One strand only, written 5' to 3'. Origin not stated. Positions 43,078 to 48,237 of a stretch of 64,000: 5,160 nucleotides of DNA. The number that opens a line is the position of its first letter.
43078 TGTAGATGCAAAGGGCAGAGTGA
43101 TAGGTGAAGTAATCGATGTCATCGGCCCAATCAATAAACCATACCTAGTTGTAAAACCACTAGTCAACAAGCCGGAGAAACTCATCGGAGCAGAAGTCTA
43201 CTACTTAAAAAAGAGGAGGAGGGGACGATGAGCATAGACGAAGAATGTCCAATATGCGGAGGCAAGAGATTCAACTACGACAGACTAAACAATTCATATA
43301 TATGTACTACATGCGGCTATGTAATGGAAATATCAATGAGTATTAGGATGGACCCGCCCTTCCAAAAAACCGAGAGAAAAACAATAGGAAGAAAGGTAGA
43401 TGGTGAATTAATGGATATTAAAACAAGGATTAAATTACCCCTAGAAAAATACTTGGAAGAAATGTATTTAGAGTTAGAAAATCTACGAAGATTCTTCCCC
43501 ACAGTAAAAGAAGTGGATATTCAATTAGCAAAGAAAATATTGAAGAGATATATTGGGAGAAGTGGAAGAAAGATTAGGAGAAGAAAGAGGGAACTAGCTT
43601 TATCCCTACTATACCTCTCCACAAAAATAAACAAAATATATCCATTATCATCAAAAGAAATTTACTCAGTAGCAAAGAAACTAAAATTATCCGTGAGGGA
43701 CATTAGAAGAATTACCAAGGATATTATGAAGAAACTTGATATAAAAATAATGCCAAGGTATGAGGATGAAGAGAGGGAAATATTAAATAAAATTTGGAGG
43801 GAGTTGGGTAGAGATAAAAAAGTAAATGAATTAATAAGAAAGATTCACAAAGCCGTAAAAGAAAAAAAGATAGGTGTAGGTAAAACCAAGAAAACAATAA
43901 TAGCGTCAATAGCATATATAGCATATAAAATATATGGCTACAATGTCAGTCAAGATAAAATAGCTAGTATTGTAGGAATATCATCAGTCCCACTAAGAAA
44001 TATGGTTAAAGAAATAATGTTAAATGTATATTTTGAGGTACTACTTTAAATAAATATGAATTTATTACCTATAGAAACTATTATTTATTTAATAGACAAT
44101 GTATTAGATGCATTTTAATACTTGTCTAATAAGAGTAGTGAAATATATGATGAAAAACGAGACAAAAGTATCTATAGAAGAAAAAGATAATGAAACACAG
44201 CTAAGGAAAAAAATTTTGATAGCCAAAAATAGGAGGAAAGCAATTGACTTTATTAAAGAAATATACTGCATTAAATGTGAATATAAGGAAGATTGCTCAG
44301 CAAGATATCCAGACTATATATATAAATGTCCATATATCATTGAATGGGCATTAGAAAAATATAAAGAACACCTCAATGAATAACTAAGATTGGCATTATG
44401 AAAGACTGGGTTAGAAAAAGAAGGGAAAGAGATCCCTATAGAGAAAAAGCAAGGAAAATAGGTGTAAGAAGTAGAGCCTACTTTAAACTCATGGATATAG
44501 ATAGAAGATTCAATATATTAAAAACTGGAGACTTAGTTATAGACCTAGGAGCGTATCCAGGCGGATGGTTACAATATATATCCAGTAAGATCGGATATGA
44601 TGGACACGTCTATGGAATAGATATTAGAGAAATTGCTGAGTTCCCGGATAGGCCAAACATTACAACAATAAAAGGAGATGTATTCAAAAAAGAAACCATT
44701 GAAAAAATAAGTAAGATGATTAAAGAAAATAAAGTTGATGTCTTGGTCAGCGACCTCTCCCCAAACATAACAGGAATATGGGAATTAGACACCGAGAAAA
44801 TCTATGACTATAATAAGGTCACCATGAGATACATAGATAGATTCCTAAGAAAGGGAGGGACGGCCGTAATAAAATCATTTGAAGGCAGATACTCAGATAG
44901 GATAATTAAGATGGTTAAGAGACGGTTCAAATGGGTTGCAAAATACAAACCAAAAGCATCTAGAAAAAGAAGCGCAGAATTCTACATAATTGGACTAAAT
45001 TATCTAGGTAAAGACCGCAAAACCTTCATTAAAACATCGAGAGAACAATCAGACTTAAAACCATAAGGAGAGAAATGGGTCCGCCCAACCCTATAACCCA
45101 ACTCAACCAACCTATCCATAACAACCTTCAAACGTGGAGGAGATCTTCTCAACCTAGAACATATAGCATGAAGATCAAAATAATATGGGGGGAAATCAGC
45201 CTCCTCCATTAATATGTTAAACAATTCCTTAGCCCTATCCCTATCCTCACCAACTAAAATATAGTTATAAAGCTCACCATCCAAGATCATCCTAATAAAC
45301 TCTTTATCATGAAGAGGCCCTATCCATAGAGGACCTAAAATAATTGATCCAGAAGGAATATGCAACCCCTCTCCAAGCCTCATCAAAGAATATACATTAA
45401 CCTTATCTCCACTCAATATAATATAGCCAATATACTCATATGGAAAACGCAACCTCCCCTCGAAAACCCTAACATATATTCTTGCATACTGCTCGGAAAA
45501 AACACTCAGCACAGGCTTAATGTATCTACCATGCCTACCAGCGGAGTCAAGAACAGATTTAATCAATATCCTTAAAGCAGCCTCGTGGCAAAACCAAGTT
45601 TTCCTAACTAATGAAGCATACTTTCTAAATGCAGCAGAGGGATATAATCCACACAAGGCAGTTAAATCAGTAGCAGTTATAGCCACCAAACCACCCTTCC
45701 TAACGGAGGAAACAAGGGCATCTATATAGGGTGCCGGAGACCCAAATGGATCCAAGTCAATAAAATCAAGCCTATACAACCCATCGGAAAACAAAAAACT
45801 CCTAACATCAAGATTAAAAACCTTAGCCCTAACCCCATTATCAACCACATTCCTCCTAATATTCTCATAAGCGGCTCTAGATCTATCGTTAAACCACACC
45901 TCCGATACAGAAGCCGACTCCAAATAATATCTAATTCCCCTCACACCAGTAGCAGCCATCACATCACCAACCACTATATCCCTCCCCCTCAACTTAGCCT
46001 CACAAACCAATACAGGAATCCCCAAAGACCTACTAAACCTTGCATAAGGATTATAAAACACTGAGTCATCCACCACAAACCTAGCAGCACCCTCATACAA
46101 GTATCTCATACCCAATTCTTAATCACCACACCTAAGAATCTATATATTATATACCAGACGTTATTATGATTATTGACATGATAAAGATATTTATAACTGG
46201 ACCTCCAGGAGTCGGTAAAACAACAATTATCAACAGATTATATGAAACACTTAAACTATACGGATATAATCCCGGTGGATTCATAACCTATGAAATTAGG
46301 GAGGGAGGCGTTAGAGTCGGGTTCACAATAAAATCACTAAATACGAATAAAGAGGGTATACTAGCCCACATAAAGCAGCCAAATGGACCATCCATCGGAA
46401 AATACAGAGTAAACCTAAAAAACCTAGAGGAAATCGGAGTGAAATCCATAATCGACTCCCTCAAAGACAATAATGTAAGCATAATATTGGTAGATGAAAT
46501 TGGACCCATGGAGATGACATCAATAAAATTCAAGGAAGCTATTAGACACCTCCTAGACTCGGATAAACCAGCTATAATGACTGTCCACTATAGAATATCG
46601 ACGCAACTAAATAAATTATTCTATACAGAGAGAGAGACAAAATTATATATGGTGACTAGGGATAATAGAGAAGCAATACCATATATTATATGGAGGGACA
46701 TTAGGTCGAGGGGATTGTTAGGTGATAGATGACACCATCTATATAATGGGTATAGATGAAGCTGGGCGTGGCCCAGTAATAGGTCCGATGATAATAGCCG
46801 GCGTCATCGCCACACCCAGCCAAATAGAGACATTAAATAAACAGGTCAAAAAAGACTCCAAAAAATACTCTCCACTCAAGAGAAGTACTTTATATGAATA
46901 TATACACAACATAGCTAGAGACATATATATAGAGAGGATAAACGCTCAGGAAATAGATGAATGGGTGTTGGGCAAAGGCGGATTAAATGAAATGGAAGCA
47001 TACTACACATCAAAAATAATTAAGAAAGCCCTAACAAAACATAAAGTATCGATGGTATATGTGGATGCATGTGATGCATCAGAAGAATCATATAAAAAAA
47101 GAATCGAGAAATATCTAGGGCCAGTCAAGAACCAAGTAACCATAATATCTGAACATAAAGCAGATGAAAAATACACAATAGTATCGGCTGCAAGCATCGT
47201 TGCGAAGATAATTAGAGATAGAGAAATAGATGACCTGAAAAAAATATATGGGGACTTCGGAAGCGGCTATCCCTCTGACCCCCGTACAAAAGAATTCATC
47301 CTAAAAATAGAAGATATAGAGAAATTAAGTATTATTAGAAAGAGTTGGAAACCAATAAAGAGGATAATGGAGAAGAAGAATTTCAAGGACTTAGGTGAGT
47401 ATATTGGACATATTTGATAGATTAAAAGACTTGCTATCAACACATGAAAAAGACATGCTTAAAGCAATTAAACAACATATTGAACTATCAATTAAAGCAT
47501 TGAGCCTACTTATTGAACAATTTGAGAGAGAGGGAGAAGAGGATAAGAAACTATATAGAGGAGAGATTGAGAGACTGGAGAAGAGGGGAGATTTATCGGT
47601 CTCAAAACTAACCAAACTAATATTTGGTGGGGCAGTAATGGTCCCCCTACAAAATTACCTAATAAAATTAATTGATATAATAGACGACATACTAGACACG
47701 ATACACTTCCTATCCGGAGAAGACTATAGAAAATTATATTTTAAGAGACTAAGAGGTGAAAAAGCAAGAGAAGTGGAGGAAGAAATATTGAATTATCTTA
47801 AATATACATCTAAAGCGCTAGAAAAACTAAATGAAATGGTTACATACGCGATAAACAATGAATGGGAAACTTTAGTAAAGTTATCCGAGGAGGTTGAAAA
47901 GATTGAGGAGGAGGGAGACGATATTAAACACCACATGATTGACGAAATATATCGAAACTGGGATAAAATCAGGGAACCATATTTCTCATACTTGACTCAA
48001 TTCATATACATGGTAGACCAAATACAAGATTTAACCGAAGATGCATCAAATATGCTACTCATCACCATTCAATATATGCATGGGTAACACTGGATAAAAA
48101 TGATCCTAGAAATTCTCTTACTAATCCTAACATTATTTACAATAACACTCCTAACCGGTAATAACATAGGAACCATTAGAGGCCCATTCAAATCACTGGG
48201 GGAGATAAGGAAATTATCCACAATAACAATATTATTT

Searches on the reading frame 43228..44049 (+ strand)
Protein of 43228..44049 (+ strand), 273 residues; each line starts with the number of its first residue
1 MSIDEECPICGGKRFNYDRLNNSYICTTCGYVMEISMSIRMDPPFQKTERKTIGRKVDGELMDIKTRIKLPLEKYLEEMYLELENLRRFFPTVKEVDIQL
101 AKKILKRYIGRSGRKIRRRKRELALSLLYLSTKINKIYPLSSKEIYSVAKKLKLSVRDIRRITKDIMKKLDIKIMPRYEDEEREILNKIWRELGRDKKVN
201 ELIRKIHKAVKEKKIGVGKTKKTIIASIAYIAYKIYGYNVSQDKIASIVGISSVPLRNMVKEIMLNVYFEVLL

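Call 67: search_protein_families(library=pfam, proteins=[window:43228-44049:+], max_evalue=0.00001)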
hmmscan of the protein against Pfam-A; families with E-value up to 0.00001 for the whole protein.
window:43228-44049:+ (273 aa): 2 families
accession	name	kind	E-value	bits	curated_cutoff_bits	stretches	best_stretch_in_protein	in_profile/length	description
PF08271.17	Zn_Ribbon_TF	-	3.2e-06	27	29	1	6-34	2-30/43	TFIIB zinc-binding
PF00382.24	TFIIB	-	8.6e-06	26.1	23.6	0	187-263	13-89/92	Transcription factor TFIIB repeat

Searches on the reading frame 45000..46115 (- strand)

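Call 67: search_protein_families(library=pfam, proteins=[window:45000-46115:-], max_evalue=0.00001)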
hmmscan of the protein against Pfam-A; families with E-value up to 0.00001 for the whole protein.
window:45000-46115:- (371 aa): 1 family
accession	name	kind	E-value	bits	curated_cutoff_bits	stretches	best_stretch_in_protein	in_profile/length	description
PF02005.22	TRM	-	3.9e-84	283.5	27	1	13-367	14-376/376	N2,N2-dimethylguanosine tRNA methyltransferase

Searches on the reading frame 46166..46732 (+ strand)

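Call 67: search_protein_families(library=pfam, proteins=[window:46166-46732:+], max_evalue=0.00001)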
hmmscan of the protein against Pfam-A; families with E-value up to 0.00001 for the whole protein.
window:46166-46732:+ (188 aa): 3 families
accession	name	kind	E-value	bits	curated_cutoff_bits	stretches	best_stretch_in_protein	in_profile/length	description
PF03266.21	NTPase_1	-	7.7e-53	179.2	23.9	1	7-175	1-167/168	NTPase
PF13401.12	AAA_22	-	5.4e-08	33.7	27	1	8-132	8-110/130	AAA domain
PF13238.12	AAA_18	-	2.4e-06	28.5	29.4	1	8-98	1-79/128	AAA domain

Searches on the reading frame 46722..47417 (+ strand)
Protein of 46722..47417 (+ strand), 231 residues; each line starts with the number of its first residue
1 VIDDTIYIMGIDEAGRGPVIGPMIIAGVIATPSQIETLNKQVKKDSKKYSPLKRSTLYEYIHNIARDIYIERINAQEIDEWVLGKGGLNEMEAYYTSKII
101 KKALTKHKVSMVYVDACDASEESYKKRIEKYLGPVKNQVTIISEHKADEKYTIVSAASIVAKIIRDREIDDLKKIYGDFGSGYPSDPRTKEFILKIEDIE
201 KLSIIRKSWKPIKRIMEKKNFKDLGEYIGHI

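Call 67: search_protein_families(library=pfam, proteins=[window:46722-47417:+], max_evalue=0.00001)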
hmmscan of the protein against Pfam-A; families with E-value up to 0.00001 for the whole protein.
window:46722-47417:+ (231 aa): 1 family
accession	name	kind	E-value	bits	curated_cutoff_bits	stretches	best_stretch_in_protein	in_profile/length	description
PF01351.25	RNase_HII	-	1.5e-44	152.8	25.8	1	9-211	1-198/199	Ribonuclease HII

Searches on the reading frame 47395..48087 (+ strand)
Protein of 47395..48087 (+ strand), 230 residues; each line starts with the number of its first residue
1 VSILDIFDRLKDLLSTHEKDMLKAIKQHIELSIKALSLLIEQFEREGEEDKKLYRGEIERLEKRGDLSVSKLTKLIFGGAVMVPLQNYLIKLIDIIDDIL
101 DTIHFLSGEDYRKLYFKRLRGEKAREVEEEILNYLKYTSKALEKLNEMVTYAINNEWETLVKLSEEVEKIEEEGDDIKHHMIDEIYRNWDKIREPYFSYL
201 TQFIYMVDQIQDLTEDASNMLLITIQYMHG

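Call 67: search_protein_families(library=pfam, proteins=[window:47395-48087:+], max_evalue=0.00001)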
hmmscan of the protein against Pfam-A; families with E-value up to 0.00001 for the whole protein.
window:47395-48087:+ (230 aa): 1 family
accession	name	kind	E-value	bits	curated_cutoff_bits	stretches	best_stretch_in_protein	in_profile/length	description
PF01865.21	PhoU_div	-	3.6e-16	59.6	24.4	1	17-225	5-212/214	Protein of unknown function DUF47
